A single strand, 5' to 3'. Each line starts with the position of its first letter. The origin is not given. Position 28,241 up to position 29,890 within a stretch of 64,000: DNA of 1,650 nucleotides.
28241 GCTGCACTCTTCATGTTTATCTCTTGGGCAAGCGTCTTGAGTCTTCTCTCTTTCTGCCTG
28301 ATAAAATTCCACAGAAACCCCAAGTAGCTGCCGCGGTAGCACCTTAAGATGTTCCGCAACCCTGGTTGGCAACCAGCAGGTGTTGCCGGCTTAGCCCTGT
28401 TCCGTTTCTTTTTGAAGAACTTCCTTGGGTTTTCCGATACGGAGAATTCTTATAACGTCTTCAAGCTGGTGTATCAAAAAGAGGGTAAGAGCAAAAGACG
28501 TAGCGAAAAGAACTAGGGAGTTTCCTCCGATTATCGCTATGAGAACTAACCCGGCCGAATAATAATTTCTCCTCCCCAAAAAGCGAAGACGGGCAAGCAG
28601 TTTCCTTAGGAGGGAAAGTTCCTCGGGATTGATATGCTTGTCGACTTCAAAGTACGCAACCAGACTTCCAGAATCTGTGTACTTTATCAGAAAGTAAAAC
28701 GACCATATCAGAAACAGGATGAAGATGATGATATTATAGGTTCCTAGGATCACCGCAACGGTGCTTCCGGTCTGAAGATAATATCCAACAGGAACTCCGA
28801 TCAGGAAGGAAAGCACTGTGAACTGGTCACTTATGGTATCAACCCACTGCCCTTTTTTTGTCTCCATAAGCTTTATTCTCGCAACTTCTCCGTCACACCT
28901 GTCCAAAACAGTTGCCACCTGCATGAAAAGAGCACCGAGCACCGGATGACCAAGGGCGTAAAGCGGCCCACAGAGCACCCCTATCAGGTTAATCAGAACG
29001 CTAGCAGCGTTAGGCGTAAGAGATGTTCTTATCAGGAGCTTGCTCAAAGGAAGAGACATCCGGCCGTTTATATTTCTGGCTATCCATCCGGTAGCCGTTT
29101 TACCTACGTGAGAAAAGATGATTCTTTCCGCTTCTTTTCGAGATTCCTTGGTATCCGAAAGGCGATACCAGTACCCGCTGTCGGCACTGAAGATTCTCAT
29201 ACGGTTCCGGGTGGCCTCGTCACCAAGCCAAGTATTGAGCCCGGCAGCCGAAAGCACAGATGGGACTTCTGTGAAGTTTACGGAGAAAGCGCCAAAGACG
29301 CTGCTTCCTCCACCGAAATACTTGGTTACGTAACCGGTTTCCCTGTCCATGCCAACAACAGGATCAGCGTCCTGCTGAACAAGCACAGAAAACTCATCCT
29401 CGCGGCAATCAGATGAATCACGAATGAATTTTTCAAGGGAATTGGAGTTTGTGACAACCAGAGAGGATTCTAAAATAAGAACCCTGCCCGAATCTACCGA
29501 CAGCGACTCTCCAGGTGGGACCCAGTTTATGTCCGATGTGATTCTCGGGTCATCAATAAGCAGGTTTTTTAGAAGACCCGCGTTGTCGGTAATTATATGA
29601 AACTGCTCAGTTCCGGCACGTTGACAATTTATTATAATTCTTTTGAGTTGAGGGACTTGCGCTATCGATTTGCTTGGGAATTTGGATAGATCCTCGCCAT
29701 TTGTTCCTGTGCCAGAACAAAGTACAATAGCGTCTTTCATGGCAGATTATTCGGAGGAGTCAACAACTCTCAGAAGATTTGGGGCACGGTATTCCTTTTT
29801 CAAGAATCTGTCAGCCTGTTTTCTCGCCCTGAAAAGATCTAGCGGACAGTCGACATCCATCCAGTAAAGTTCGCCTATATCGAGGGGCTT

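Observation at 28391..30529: IPCT/DIPPS-like two-gene module: cytidylyltransferase plus fused NTP-transferase-like/CDP-alcohol phosphatidyltransferase membrane enzyme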

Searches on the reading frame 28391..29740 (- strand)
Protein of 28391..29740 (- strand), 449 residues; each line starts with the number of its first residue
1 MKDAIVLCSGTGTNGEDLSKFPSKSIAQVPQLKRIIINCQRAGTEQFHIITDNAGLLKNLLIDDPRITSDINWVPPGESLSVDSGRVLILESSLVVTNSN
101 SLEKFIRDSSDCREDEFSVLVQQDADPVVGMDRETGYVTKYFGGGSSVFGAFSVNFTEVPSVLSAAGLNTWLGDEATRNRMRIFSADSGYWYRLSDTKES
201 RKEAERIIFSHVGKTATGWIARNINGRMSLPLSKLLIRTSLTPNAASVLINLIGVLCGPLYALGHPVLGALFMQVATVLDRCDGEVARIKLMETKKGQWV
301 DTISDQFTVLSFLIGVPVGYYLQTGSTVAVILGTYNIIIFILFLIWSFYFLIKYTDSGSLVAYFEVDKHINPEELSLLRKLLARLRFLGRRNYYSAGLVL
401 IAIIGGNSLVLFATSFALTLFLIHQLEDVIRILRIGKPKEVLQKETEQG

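Call 3: search_protein_families(library=pfam, proteins=[window:28391-29740:-], max_evalue=0.1)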
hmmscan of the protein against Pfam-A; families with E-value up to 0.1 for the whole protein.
window:28391-29740:- (449 aa): 1 family
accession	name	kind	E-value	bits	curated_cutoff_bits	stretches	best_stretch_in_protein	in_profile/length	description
PF01066.26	CDP-OH_P_transf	-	1.7e-09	38.7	22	1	243-345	4-106/152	CDP-alcohol phosphatidyltransferase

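Call 4: search_protein_families(library=ncbifam, proteins=[window:28391-29740:-], max_evalue=0.1)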
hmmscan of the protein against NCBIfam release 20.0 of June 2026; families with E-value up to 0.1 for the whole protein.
window:28391-29740:- (449 aa): 9 families
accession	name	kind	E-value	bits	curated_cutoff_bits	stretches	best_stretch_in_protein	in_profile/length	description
NF041135.1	IPPtranDIPPsyn_Thcocales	equivalog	7e-26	91.2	580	1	176-320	186-328/419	bifunctional L-myo-inositol-1-phosphate cytidylyltransferase/CDP-L-myo-inositol myo-inositolphosphotransferase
NF040950.1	archin_ph_syn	equivalog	1.1e-13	51.5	180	1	228-335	11-121/191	archaetidylinositol phosphate synthase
NF045883.1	PIPSynth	equivalog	4.8e-08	32.9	170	1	221-331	3-114/197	phosphatidylinositol phosphate synthase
NF052561.1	PIPSynBT1523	equivalog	0.00028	20.6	350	1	232-325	16-117/232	hypothetical protein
NF038087.1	arch_ser_synth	exception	0.0017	18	240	1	247-345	11-105/216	archaetidylserine synthase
NF053678.1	ClpnSynClsA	equivalog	0.005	17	240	1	265-327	29-91/180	cardiolipin synthase ClsA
TIGR00473.1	pssA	equivalog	0.0096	16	107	1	267-321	21-77/153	CDP-diacylglycerol--serine O-phosphatidyltransferase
NF008090.0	PRK10832.1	equivalog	0.041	14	304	1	259-320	25-86/182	CDP-diacylglycerol--glycerol-3-phosphate 3-phosphatidyltransferase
NF033676.2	Lacb_SerRich_Nt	equivalog_domain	0.098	12.9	45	0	286-312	10-35/80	serine-rich glycoprotein adhesin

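Call 5: search_solved_structures(query=window:28391-29740:-, max_evalue=1, show_alignments=3)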
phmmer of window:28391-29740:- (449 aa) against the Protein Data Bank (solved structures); distinct sequences matched with E-value up to 1: 8.
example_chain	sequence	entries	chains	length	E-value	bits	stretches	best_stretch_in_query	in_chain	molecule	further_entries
4o6m_A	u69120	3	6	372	4.7e-19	71.9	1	217-364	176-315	AF2299, a CDP-alcohol phosphotransferase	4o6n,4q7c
4mnd_A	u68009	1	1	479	9e-16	61.1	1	180-330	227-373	CTP L-myo-inositol-1-phosphate cytidylyltransferase/CDP-L-myo-inositol myo-inositolphospho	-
5d92_D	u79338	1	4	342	3.8e-08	36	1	195-336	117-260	AF2299 protein,Phosphatidylinositol synthase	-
6wm5_A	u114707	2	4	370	2.3e-06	30.1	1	195-308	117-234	AfCTD-Phosphatidylinositol-phosphate synthase (PIPS) fusion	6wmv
5d91_A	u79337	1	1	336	1.1e-05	27.8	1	200-336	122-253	AF2299 protein,Phosphatidylinositol synthase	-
6h53_A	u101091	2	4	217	0.014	17.7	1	220-309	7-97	CDP-diacylglycerol--inositol 3-phosphatidyltransferase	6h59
6h5a_A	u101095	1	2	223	0.014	17.6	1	220-309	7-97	CDP-diacylglycerol--inositol 3-phosphatidyltransferase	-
2v0h_A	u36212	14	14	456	0.3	13.3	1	3-80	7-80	BIFUNCTIONAL PROTEIN GLMU | GLUCOSAMINE-1-PHOSPHATE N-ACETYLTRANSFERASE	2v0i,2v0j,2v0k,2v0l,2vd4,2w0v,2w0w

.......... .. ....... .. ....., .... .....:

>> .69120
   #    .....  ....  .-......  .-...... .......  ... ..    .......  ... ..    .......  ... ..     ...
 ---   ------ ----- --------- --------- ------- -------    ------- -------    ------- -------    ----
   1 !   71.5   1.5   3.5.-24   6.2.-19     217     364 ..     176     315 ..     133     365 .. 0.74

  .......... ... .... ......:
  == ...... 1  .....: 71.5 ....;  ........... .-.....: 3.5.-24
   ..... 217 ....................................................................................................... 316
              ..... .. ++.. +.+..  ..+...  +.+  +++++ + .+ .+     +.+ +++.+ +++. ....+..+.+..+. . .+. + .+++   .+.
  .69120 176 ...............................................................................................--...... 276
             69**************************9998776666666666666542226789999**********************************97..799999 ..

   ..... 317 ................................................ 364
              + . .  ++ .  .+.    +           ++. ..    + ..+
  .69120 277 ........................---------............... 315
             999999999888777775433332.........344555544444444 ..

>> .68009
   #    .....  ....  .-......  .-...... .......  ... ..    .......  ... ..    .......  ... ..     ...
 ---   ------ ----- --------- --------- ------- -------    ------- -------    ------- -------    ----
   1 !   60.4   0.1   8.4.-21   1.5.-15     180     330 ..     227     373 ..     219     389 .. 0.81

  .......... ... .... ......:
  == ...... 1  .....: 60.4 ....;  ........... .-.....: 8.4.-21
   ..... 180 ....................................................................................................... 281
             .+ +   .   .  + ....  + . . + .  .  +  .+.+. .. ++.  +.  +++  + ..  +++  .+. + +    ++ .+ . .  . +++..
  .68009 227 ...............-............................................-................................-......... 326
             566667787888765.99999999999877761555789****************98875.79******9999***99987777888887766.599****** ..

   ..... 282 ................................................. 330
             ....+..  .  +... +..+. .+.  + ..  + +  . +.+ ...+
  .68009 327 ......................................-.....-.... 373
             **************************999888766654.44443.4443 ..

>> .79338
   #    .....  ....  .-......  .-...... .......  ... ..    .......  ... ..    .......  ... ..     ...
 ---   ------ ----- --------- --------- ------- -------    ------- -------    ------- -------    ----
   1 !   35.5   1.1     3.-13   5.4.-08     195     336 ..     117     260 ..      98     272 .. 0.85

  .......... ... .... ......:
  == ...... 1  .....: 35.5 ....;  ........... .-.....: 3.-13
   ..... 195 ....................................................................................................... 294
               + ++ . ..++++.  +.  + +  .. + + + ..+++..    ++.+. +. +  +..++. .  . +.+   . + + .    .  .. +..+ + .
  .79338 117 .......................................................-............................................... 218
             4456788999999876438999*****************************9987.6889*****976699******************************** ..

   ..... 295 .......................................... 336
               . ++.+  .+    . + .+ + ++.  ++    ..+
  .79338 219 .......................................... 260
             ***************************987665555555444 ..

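Call 6: find_homologous_proteins(query=window:28391-29740:-, max_evalue=0.001)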
Query window:28391-29740:- (449 aa): 241 proteins with E <= 0.001 among 8000 candidates; the best 120 are listed.
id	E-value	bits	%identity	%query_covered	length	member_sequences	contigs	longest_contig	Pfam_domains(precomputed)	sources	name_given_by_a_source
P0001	4.8e-294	993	100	100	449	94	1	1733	PF01066.27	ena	-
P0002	9.5e-282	952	94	100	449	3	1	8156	PF01066.27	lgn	-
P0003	1.1e-273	926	91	100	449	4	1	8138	PF01066.27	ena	-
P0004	2.2e-264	895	89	100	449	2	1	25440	PF01066.27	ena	-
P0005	8.5e-264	893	88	100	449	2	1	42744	PF01066.27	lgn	-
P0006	2.3e-261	885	88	100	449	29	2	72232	PF01066.27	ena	-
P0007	6.2e-261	884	87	100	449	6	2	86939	PF01066.27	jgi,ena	-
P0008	2.2e-260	882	86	100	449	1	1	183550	PF01066.27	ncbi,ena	-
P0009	1.9e-259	879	87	100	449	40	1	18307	PF01066.27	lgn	-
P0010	2.4e-259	879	87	100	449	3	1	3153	PF01066.27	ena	-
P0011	2.3e-258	875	87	100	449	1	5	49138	PF01066.27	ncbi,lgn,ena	-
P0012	2.8e-257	872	86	100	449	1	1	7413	PF01066.27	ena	-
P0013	6.9e-256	867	85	100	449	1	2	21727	PF01066.27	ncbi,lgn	-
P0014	1.4e-254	863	85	100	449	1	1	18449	PF01066.27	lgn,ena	-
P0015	3.5e-252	855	84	100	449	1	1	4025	PF01066.27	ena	-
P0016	7.0e-242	821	82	100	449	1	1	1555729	PF01066.27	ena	-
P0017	6.9e-235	798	80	100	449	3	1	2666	PF01066.27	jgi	-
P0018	4.1e-216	736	72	100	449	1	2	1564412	PF01066.27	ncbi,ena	-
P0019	4.0e-206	703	68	100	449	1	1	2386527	PF01066.27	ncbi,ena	-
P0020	9.2e-205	699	69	100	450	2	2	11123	PF01066.27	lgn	-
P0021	1.0e-203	695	70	100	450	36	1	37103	PF01066.27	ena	-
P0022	2.6e-203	694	69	100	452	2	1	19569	PF01066.27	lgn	-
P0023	1.0e-201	689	70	98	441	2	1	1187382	PF01066.27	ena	-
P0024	1.5e-201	688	69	100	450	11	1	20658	PF01066.27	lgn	-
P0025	1.2e-199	682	66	100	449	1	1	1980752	PF01066.27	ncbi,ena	-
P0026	9.5e-199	679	69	98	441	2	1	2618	PF01066.27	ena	-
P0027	4.9e-197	673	68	98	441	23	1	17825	PF01066.27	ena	-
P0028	2.5e-166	572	60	99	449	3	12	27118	PF01066.27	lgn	-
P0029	1.4e-164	566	59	100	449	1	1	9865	PF01066.27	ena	-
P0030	6.8e-164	564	58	100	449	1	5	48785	PF01066.27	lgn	-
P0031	1.2e-163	563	58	98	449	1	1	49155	PF01066.27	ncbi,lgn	-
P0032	9.0e-145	501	63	80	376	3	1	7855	PF01066.27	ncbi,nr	ncbi:MAG: hypothetical protein GTO02_08100, partial [Candidatus Dadabacteria bacterium]|nr:hypotheti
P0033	2.5e-142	493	58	85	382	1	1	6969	PF01066.27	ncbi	ncbi:MAG: CDP-alcohol phosphatidyltransferase family protein, partial [Thermodesulfobacteriota bacte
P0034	3.5e-134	466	52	97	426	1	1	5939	PF01066.27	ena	-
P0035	7.2e-134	465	52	98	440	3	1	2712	PF01066.27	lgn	-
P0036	7.5e-133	462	53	97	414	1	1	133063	PF01066.27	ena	-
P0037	3.8e-132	459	51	99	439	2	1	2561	PF01066.27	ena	-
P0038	5.5e-132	459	50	97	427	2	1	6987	PF01066.27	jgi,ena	-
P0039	1.0e-131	458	52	97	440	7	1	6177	PF01066.27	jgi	jgi:phosphatidylglycerophosphate synthase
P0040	3.4e-131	456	51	97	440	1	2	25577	PF01066.27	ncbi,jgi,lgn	-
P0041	1.5e-130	454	52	97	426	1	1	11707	PF01066.27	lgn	-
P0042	3.0e-130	453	48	97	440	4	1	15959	PF01066.27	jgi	-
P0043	5.8e-130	452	49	99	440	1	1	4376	PF01066.27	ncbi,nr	ncbi:MAG TPA: CDP-alcohol phosphatidyltransferase family protein [Thermodesulfobacteriota bacterium]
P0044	7.9e-130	452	48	99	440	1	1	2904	PF01066.27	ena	-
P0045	9.5e-130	452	48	99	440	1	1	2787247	PF01066.27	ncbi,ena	-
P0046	2.0e-129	450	51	98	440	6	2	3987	PF01066.27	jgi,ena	jgi:CDP-L-myo-inositol myo-inositolphosphotransferase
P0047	2.3e-129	450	48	99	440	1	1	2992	PF01066.27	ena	-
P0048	2.9e-129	450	51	98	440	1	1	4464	PF01066.27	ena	-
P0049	3.7e-129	450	49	97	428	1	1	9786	PF01066.27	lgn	-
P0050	4.0e-129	449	49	99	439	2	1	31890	PF01066.27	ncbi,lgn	-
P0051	4.5e-129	449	48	99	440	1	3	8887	PF01066.27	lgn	-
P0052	4.8e-129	449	48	99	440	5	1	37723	PF01066.27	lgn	-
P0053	5.0e-129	449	49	99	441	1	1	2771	PF01066.27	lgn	-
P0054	5.6e-129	449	50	99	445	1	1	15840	PF01066.27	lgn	-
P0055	5.9e-129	449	48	99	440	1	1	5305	PF01066.27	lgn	-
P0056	6.0e-129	449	51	99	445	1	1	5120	PF01066.27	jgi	-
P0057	6.8e-129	449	49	99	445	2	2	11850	PF01066.27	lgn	-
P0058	7.0e-129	449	49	99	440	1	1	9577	PF01066.27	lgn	-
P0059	8.0e-129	449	49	97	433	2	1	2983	PF01066.27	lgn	-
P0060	8.6e-129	448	49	99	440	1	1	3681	PF01066.27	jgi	jgi:phosphatidylglycerophosphate synthase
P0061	1.1e-128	448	49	99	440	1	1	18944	PF01066.27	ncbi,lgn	-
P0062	1.2e-128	448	49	99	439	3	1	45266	PF01066.27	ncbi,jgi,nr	ncbi:CDP-alcohol phosphatidyltransferase family protein [Desulfobacterota bacterium AH_259_B03_O07]|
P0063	1.4e-128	448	50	99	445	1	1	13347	PF01066.27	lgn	-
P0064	1.5e-128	448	49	99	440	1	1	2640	PF01066.27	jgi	-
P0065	1.5e-128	448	49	99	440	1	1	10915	PF01066.27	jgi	jgi:CDP-L-myo-inositol myo-inositolphosphotransferase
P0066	1.7e-128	447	48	99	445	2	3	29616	PF01066.27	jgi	jgi:phosphatidylglycerophosphate synthase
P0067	2.0e-128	447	48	99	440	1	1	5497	PF01066.27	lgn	-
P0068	3.0e-128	447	50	97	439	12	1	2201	PF01066.27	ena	-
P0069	3.3e-128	446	50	98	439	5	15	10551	PF01066.27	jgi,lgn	jgi:phosphatidylglycerophosphate synthase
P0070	3.7e-128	446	49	99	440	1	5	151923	PF01066.27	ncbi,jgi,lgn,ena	-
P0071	5.1e-128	446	48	99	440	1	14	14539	PF01066.27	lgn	-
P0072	6.7e-128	445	49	99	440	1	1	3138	PF01066.27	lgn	-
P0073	7.0e-128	445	50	99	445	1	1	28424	PF01066.27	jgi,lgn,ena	-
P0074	8.7e-128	445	49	99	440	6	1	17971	PF01066.27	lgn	-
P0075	9.3e-128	445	49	99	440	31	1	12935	PF01066.27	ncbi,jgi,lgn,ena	-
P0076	1.1e-127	445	51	98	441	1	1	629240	PF01066.27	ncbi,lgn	ncbi:MAG: CDP-alcohol phosphatidyltransferase family protein [Deltaproteobacteria bacterium]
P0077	1.4e-127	444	50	98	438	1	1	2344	PF01066.27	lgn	-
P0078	1.7e-127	444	50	99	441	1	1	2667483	PF01066.27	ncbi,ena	-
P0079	1.8e-127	444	48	97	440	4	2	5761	PF01066.27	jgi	jgi:CDP-L-myo-inositol myo-inositolphosphotransferase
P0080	2.4e-127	444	49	98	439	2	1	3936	PF01066.27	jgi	jgi:phosphatidylglycerophosphate synthase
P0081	2.5e-127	444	49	99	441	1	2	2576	PF01066.27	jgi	-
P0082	3.1e-127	443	48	99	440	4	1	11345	PF01066.27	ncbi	-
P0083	3.3e-127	443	48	99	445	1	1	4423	PF01066.27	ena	-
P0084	4.0e-127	443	47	99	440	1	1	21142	PF01066.27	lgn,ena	-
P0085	4.2e-127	443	49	99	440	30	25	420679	PF01066.27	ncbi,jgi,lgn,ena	-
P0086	4.3e-127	443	49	99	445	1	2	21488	PF01066.27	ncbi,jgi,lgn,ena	-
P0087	7.4e-127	442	50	98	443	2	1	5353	PF01066.27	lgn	-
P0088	9.3e-127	442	50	97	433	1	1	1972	PF01066.27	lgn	-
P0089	1.3e-126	441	51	97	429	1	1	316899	PF01066.27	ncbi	-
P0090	1.3e-126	441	50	98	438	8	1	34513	PF01066.27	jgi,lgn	jgi:phosphatidylglycerophosphate synthase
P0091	1.3e-126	441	48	98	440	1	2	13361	PF01066.27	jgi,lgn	jgi:phosphatidylglycerophosphate synthase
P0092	1.4e-126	441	51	98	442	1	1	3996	PF01066.27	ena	-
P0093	1.7e-126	441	49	99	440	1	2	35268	PF01066.27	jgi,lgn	-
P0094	1.8e-126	441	49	99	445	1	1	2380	PF01066.27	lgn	-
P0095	1.9e-126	441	50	97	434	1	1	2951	PF01066.27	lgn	-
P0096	1.9e-126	441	49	99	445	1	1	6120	PF01066.27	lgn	-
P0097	2.6e-126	440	50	99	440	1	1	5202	PF01066.27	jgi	-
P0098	2.6e-126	440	48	99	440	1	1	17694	PF01066.27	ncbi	-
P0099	3.7e-126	440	50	97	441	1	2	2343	PF01066.27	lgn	-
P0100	3.7e-126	440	49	97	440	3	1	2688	PF01066.27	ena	-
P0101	6.2e-126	439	50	98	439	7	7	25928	PF01066.27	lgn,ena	-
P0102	6.7e-126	439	50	99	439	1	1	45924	PF01066.27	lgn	-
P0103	1.1e-125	438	50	98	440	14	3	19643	PF01066.27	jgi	jgi:phosphatidylglycerophosphate synthase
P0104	1.8e-125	437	48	97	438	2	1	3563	PF01066.27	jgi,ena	-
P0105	1.8e-125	437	51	98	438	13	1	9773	PF01066.27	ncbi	-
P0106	3.3e-125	437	49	99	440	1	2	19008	PF01066.27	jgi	jgi:CDP-L-myo-inositol myo-inositolphosphotransferase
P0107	3.5e-125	436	49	98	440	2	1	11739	PF01066.27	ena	-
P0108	3.7e-125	436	47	99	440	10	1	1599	PF01066.27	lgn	-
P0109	3.9e-125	436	47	99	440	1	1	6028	PF01066.27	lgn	-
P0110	4.1e-125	436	48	97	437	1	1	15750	PF01066.27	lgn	-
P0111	4.4e-125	436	49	98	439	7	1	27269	PF01066.27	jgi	jgi:CDP-L-myo-inositol myo-inositolphosphotransferase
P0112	5.0e-125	436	49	99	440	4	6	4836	PF01066.27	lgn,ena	-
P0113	6.2e-125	436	48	97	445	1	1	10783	PF01066.27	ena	-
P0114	8.8e-125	435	48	99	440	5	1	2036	PF01066.27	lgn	-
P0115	9.1e-125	435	47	99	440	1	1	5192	PF01066.27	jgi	-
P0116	9.3e-125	435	49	98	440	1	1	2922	PF01066.27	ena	-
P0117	2.0e-124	434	49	98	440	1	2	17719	PF01066.27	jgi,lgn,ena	-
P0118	2.4e-124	434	49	99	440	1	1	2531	PF01066.27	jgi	-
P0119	3.2e-124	433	48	98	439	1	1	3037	PF01066.27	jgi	-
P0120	4.0e-124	433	49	99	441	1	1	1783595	PF01066.27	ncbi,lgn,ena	-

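Call 8: find_encoding_contigs(protein=P0008, flank=10000, max_places=2)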
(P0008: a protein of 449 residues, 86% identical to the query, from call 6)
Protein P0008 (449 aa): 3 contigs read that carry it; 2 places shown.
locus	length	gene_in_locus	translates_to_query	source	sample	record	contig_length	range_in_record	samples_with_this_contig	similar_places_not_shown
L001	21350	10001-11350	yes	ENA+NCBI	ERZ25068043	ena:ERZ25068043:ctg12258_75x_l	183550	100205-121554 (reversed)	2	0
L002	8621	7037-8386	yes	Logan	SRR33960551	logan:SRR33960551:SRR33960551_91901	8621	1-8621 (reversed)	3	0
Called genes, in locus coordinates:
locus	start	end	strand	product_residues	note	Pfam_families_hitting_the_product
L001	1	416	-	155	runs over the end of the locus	PF02481:DNA_processg_A (faint), PF18306:LDcluster4, PF03641:Lysine_decarbox (faint)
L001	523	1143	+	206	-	-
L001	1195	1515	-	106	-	-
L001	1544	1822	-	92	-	-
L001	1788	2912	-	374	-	PF01527:HTH_Tnp_1, PF13276:HTH_21, PF00665:rve, PF13683:rve_3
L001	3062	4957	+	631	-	PF07244:POTRA, PF01103:Omp85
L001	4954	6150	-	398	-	PF00155:Aminotran_1_2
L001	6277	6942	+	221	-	PF03330:DPBB_1, PF05036:SPOR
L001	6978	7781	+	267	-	PF02548:Pantoate_transf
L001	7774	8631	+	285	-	PF02569:Pantoate_ligase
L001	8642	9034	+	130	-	PF02261:Asp_decarbox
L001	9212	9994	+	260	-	PF00483:NTP_transferase, PF12804:NTP_transf_3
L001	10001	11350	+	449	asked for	PF01066:CDP-OH_P_transf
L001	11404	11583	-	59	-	-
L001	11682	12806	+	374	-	PF01527:HTH_Tnp_1, PF13276:HTH_21, PF00665:rve, PF13683:rve_3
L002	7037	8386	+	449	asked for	PF01066:CDP-OH_P_transf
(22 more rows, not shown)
